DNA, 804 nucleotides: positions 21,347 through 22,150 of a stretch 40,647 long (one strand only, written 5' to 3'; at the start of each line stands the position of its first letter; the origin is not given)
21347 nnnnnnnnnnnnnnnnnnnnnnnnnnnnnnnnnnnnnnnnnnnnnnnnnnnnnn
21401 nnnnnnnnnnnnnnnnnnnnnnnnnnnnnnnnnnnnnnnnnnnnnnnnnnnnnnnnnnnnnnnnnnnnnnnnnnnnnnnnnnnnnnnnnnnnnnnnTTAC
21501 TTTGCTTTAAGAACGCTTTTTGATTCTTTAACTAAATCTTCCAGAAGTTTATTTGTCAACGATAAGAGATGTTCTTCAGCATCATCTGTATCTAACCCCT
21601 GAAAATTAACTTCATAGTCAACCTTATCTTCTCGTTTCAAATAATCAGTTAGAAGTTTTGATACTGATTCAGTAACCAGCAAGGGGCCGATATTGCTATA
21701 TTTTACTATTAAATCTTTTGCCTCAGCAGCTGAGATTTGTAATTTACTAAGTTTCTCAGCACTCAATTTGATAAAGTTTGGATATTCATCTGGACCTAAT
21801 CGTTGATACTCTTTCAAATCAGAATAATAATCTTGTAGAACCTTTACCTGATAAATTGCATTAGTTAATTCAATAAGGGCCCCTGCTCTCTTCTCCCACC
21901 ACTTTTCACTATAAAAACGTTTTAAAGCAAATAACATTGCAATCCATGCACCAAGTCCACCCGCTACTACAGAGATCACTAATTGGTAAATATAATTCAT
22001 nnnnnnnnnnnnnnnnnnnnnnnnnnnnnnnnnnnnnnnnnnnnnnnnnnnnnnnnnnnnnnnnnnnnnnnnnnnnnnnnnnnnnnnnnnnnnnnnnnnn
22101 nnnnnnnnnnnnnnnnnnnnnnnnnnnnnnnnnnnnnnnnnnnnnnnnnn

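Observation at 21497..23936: AT-rich cargo island between cos and the lysis cassette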

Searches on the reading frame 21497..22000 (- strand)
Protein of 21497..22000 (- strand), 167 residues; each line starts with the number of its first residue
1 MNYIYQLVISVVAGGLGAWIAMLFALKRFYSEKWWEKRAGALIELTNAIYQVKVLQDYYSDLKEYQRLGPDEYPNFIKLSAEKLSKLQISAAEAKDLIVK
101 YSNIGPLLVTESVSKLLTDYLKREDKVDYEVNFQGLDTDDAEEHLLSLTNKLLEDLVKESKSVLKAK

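Call 7: search_protein_families(library=pfam, max_evalue=1, proteins=[window:21497-22000:-])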
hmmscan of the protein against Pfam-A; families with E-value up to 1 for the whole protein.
window:21497-22000:- (167 aa): 1 family
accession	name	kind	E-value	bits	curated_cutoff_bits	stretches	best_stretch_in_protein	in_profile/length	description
PF22746.1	SHOCT-like_DUF2089-C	-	0.15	12.2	27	1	89-102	15-28/32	SHOCT-like domain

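Call 8: search_protein_families(library=phrogs, max_evalue=1, proteins=[window:21497-22000:-])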
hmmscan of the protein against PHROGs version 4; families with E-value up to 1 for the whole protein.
window:21497-22000:- (167 aa): 2 families
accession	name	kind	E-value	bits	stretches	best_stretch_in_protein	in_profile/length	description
phrog_17948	-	unknown function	6.7e-21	76.1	1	3-166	6-167/185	-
phrog_34556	-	unknown function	0.13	13.5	1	71-145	9-87/112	-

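Call 9: search_protein_families(library=padloc, max_evalue=1, proteins=[window:21497-22000:-])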
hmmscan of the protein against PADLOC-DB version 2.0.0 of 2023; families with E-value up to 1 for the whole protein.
window:21497-22000:- (167 aa): 1 family
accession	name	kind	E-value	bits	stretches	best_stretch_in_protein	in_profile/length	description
PDLC03049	REase_I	-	0.0016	14.5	1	110-165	404-458/807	Type I restriction enzyme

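Call 10: find_encoding_contigs(protein=window:21497-22000:-, flank=6000, max_places=8)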
Protein window:21497-22000:- (167 aa): 23 contigs read that carry it; 8 places shown.
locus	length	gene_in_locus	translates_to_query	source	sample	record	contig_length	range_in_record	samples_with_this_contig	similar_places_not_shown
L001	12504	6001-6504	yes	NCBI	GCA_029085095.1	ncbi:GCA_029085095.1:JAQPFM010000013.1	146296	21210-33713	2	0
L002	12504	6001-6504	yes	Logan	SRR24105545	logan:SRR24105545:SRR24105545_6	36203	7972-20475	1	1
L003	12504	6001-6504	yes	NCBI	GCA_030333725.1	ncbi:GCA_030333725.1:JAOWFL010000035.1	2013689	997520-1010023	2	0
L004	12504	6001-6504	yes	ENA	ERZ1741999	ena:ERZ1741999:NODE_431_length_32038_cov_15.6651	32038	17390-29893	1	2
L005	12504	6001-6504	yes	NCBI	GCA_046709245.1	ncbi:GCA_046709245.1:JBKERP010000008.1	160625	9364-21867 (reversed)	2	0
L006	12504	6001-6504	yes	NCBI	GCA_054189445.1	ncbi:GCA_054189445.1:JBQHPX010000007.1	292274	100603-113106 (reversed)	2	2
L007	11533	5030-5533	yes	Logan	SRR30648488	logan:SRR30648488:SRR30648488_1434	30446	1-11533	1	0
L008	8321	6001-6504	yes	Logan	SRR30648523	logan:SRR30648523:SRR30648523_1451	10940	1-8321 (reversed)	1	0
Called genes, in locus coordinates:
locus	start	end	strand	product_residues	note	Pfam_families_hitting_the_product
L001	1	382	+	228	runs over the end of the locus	PF09669:Phage_pRha (weak), PF03374:ANT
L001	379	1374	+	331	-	PF06147:DUF968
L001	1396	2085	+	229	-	PF06323:Phage_antiter_Q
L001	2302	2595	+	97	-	-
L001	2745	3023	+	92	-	PF04971:Phage_holin_2_1 (weak), PF16080:Phage_holin_2_3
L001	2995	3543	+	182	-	PF00959:Phage_lysozyme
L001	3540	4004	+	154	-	PF03245:Phage_lysis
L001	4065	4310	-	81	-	-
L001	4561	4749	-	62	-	-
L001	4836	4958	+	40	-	-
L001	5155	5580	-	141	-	-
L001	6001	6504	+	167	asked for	-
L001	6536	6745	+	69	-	-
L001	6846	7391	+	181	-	PF07471:Phage_Nu1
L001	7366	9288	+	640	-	PF05876:GpA_ATPase, PF20454:GpA_nuclease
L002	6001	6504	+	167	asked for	-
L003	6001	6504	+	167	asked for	-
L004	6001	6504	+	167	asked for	-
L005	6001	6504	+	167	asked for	-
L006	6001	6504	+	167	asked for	-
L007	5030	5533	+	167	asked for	-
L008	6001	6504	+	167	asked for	-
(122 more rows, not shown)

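Call 13: find_homologous_proteins(query=window:21497-22000:-)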
Query window:21497-22000:- (167 aa): 22 proteins with E <= 0.001 among 159 candidates.
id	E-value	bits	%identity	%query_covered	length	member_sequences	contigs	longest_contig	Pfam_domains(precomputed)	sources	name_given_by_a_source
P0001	1.1e-100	352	100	100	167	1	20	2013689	-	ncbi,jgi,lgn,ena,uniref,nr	ncbi:hypothetical protein ACTM9O_13135 [Citrobacter freundii]|uniref:hypothetical protein n=1 Tax=Ci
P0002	4.0e-100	350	99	100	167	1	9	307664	-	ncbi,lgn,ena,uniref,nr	ncbi:hypothetical protein ACTM7X_16850 [Citrobacter braakii]|uniref:hypothetical protein n=1 Tax=Cit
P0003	1.4e-99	348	99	100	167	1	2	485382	-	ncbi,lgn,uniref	ncbi:TPA: hypothetical protein ACGR9Y_000722 [Citrobacter freundii]|uniref:hypothetical protein n=1 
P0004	4.8e-70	253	89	81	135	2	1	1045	-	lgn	-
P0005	6.1e-65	236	64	99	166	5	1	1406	-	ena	-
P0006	1.3e-60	222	60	100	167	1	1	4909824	-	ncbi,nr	ncbi:hypothetical protein EGD00_20725 [Pectobacterium carotovorum subsp. carotovorum]|nr:hypothetica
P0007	4.4e-60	220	60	99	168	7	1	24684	-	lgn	-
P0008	6.0e-60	220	60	99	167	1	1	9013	-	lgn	-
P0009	1.1e-59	219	60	99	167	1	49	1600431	-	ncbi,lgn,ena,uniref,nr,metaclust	ncbi:hypothetical protein [Enterobacter hormaechei]|uniref:hypothetical protein n=2 Tax=Enterobacter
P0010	4.8e-59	217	59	99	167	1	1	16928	-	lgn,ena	-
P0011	6.4e-59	216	60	99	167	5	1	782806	-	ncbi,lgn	ncbi:hypothetical protein ACYCE1_000712 [Enterobacter hormaechei]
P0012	7.8e-59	216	60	99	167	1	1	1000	-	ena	-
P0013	7.9e-59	216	60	99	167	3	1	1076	-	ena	-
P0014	9.7e-59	216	59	99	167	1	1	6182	-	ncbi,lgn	ncbi:MAG: hypothetical protein ACTMIX_05755 [Kluyvera intermedia]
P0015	1.0e-58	216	58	100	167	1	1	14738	-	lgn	-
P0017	2.2e-57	211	58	99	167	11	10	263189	-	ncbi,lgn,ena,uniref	ncbi:TPA: hypothetical protein ACPEW4_004013 [Citrobacter braakii]|uniref:hypothetical protein n=1 T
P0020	2.2e-51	192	54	99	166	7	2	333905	-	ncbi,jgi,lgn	ncbi:hypothetical protein [Rahnella aceris]|jgi:hypothetical protein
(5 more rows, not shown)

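Call 15: find_encoding_contigs(protein=P0009, flank=5000, max_places=6)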
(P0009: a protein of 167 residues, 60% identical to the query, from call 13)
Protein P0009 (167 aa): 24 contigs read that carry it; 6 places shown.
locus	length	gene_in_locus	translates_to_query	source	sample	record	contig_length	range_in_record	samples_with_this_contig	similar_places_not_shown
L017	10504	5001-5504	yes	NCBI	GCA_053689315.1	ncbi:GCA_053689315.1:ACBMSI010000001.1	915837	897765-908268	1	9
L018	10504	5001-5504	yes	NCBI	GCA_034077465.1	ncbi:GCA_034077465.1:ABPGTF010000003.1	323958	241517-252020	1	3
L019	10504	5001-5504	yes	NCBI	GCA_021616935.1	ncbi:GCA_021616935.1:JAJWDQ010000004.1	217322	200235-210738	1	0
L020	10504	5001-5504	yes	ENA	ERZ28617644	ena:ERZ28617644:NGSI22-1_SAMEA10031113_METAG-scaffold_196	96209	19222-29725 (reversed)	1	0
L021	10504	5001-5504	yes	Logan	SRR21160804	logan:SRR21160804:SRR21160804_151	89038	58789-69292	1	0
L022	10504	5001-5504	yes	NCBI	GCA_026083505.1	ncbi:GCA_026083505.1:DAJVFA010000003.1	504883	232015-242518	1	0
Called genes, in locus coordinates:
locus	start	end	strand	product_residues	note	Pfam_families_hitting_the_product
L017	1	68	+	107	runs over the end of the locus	PF01726:LexA_DNA_bind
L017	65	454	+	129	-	PF05866:RusA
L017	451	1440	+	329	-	PF06147:DUF968, PF16784:HNHc_6 (faint)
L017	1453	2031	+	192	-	PF06576:DUF1133, PF06530:Phage_antitermQ (weak)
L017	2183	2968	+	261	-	-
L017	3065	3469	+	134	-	PF16931:Phage_holin_8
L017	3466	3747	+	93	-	PF05449:Phage_holin_3_7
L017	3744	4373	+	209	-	PF00182:Glyco_hydro_19 (weak)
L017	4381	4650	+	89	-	-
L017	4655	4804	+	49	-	-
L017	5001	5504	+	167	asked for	-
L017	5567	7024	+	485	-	-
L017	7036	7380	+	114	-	-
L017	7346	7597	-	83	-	-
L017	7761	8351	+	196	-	-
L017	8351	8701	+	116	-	PF01844:HNH, PF14279:HNH_5 (weak)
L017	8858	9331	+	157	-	PF05119:Terminase_4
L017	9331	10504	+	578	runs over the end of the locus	PF03354:TerL_ATPase, PF20441:TerL_nuclease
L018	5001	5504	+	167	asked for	-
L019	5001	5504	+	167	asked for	-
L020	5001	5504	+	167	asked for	-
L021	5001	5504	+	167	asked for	-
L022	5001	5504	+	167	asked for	-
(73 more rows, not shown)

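Call 25: search_protein_families(library=ncbifam, max_evalue=1, proteins=[window:21497-22000:-])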
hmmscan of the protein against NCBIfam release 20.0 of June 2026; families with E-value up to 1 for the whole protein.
window:21497-22000:- (167 aa): 0 families

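Call 30: predict_structure(alignment_id=A1)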
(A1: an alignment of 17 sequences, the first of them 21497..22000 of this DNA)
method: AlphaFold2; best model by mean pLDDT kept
length: 167 residues; sequences in the alignment: 17
mean_pLDDT: 82.0   pTM: 0.67
mean pLDDT of the five models: 82.0, 81.9, 79.7, 79.3, 77.3
residues with pLDDT >= 90: 25; 70-90: 123; 50-70: 17; < 50: 2
segments of 3 or more residues with pLDDT < 50: none
pLDDT, mean of each block of 10 residues (from residue 1): 74 78 68 73 86 89 86 85 91 90 76 88 89 81 87 85 62
secondary structure, 60 per line:
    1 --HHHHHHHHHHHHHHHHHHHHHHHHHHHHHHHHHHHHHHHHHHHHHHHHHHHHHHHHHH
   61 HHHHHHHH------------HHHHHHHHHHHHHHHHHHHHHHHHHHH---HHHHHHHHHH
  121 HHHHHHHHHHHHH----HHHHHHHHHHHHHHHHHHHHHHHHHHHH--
elements in order: H3-68 H81-107 H111-133 H138-165

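Call 53: find_encoding_contigs(protein=P0006, flank=4000, max_places=2)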
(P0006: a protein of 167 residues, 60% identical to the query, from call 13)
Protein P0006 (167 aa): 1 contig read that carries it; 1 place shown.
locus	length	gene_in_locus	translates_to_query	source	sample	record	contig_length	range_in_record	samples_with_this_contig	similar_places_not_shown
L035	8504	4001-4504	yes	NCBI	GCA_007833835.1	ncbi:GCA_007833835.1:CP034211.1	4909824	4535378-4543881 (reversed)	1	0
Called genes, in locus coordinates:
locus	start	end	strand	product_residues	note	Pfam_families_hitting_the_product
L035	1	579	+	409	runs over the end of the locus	-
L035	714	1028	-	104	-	-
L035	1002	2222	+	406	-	PF14690:Zn_ribbon_ISL3, PF13542:HTH_Tnp_ISL3, PF01610:DDE_Tnp_ISL3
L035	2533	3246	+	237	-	-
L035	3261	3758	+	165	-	-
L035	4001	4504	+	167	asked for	-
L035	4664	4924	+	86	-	-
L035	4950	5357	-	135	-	-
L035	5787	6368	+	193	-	-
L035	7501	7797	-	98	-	PF27465:Fis_N, PF02954:HTH_8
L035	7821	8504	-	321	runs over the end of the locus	PF01207:Dus, PF01180:DHO_dh (faint), PF00977:His_biosynth (faint)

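Call 54: find_encoding_contigs(protein=P0020, flank=4000, max_places=2)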
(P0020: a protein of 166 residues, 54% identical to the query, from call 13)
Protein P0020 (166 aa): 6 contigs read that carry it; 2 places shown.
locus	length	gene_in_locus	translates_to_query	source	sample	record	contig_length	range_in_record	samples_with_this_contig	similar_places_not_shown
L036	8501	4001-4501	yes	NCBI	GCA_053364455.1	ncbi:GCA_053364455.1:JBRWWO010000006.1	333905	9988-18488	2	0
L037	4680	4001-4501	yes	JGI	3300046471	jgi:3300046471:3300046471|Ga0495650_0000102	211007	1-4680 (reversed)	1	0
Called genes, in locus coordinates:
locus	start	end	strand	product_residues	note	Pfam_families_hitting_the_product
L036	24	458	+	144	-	-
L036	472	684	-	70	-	-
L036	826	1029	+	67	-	-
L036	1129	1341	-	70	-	-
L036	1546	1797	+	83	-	-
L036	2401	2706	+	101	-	-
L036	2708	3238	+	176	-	PF00959:Phage_lysozyme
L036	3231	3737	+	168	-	PF03245:Phage_lysis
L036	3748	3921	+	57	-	-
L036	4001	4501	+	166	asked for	-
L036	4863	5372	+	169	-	PF07278:DUF1441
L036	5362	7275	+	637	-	PF05876:GpA_ATPase, PF20454:GpA_nuclease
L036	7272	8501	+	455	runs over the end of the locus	PF13356:Arm-DNA-bind_3, PF00589:Phage_integrase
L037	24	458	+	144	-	-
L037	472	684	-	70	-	-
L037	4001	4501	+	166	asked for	-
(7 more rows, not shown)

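Call 55: find_encoding_contigs(protein=P0017, flank=4000, max_places=3)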
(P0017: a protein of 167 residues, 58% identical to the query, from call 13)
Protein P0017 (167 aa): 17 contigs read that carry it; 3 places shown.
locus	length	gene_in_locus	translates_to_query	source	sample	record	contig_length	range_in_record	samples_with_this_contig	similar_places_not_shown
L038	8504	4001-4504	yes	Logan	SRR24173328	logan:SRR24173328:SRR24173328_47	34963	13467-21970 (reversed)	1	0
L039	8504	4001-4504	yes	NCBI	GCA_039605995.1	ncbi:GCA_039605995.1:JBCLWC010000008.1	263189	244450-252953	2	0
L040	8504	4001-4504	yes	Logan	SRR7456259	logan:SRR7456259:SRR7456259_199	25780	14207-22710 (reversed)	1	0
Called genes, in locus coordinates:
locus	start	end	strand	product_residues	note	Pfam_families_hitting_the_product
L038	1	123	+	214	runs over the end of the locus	PF05063:MT-A70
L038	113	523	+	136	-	PF06530:Phage_antitermQ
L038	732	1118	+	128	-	PF16931:Phage_holin_8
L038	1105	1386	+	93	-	PF05449:Phage_holin_3_7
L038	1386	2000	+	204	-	PF00182:Glyco_hydro_19 (weak)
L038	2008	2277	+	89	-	-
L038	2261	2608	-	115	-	-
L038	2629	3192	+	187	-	PF10547:P22_AR_N, PF10549:ORF11CD3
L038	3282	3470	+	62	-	-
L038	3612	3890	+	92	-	-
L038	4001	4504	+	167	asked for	-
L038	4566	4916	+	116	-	PF01844:HNH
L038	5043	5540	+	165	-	PF05119:Terminase_4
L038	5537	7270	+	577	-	PF03354:TerL_ATPase, PF20441:TerL_nuclease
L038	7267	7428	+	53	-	-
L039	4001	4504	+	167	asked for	-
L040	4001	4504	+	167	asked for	-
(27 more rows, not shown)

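Call 62: search_dna_similar(query=window:21500-22000:-, collection=phages, mode=protein, max_evalue=0.001, max_rows=25)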
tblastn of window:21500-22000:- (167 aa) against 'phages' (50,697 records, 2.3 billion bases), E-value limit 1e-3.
Records with a match: 3; places in all: 3; records where one place covers at least 80% of the query: 3.
Best place of each record, by identity: <60% 3.
By first word of the organism name: Enterobacter 2; Serratia 1.
By host as written in the record: Enterobacter cloacae 2; Serratia sp. OS31 1.
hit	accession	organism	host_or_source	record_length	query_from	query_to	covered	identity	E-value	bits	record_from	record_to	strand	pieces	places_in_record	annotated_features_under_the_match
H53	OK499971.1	Enterobacter phage vB_EclS_CobraSix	Enterobacter cloacae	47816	6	165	96%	30.5%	7e-13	71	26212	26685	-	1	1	hypothetical protein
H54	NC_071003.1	Enterobacter phage vB_EclS_CobraSix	Enterobacter cloacae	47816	6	165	96%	30.5%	7e-13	71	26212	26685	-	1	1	hypothetical protein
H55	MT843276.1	Serratia phage vB_SspS_OS31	Serratia sp. OS31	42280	1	165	99%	28.0%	1e-13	73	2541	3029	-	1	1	hypothetical protein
